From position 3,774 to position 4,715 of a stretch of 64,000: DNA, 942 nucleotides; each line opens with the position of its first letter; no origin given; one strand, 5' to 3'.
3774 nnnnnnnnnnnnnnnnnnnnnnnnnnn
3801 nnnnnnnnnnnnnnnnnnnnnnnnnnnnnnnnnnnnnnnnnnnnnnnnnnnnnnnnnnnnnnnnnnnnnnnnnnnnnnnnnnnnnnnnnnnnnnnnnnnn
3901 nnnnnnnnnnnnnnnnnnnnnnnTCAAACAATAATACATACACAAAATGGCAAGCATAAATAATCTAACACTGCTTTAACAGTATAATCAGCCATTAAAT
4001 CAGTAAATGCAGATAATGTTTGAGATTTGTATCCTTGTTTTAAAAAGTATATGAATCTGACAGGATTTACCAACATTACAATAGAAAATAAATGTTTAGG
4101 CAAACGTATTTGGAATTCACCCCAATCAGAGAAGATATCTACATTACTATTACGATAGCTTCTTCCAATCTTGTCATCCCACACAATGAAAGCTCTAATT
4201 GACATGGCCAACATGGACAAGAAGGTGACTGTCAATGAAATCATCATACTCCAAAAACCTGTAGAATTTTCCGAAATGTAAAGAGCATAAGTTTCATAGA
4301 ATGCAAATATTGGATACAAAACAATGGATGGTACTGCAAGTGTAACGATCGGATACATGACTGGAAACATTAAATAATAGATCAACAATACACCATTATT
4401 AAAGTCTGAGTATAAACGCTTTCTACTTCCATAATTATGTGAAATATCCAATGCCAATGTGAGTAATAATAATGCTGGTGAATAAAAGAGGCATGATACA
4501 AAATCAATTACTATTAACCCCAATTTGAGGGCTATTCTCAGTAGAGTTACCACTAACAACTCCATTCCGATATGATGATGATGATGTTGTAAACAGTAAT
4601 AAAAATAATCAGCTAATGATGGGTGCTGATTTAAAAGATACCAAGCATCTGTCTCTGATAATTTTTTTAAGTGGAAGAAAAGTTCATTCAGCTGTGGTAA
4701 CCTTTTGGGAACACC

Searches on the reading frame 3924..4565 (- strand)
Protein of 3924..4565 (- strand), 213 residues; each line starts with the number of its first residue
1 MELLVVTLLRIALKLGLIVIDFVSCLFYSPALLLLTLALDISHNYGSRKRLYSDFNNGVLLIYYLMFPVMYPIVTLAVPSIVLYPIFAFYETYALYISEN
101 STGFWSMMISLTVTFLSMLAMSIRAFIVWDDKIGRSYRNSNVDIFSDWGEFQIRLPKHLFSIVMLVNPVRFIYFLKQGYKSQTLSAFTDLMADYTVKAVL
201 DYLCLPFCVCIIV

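Call 28: list_cluster_members(proteins=[window:3924-4565:-, window:4872-5624:-, window:9533-10390:-, window:17104-18597:-, window:24285-26903:-, window:34767-36362:-, window:8234-9538:+, window:10411-11265:+, window:19769-21304:+, window:23134-23856:+])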
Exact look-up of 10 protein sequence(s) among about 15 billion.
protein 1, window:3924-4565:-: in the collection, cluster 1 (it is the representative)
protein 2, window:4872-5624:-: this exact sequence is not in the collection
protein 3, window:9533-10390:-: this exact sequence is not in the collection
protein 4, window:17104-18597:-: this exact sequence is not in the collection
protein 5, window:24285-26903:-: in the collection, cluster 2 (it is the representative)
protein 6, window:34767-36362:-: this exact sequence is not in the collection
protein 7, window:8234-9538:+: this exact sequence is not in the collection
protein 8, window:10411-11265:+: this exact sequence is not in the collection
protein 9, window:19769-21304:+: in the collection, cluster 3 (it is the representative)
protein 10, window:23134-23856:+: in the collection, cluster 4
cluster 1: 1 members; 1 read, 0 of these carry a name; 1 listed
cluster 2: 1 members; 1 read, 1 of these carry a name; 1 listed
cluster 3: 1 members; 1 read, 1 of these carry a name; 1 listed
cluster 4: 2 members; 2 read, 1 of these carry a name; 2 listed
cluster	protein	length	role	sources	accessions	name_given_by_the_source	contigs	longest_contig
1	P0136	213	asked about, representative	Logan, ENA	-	-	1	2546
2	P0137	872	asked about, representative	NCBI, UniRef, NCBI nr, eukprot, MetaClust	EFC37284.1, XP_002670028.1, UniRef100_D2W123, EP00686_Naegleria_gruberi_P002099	predicted protein [Naegleria gruberi] | Predicted protein n=1 Tax=Naegleria gruberi TaxID=5762 RepID=D2W123_NAEGR | uncharacterized protein NAEGRDRAFT_75062 [Naegleria gruberi]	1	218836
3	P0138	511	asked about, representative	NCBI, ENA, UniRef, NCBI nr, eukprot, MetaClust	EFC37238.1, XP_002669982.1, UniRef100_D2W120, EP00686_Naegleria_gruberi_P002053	predicted protein [Naegleria gruberi] | Predicted protein n=1 Tax=Naegleria gruberi TaxID=5762 RepID=D2W120_NAEGR | uncharacterized protein NAEGRDRAFT_59812 [Naegleria gruberi]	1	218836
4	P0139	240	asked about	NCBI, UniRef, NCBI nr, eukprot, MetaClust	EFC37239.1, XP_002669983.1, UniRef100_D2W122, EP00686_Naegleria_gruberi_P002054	predicted protein [Naegleria gruberi] | Predicted protein n=1 Tax=Naegleria gruberi TaxID=5762 RepID=D2W122_NAEGR | uncharacterized protein NAEGRDRAFT_75061 [Naegleria gruberi]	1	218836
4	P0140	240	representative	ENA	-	-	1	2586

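Call 29: find_encoding_contigs(protein=P0136, flank=10000, max_places=10)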
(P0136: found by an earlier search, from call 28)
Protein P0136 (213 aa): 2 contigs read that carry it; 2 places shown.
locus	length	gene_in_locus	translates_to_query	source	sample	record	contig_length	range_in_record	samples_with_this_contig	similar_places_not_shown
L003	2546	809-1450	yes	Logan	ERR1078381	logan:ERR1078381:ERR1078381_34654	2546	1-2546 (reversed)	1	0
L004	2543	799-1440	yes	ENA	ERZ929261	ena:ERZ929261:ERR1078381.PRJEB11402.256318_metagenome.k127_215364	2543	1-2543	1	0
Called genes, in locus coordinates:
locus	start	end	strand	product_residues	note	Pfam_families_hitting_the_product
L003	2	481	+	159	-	?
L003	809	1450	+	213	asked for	-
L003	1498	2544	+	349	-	?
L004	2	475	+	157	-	?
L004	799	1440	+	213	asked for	-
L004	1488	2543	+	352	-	?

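Call 30: find_encoding_contigs(protein=P0140, flank=10000, max_places=10)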
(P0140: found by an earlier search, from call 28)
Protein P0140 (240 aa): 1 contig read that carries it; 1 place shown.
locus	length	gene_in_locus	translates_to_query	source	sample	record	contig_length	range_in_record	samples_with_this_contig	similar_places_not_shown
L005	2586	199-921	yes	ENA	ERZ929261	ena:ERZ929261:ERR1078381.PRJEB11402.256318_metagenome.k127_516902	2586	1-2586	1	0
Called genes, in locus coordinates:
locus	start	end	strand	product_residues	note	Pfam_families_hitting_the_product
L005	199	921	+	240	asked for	-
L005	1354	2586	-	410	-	?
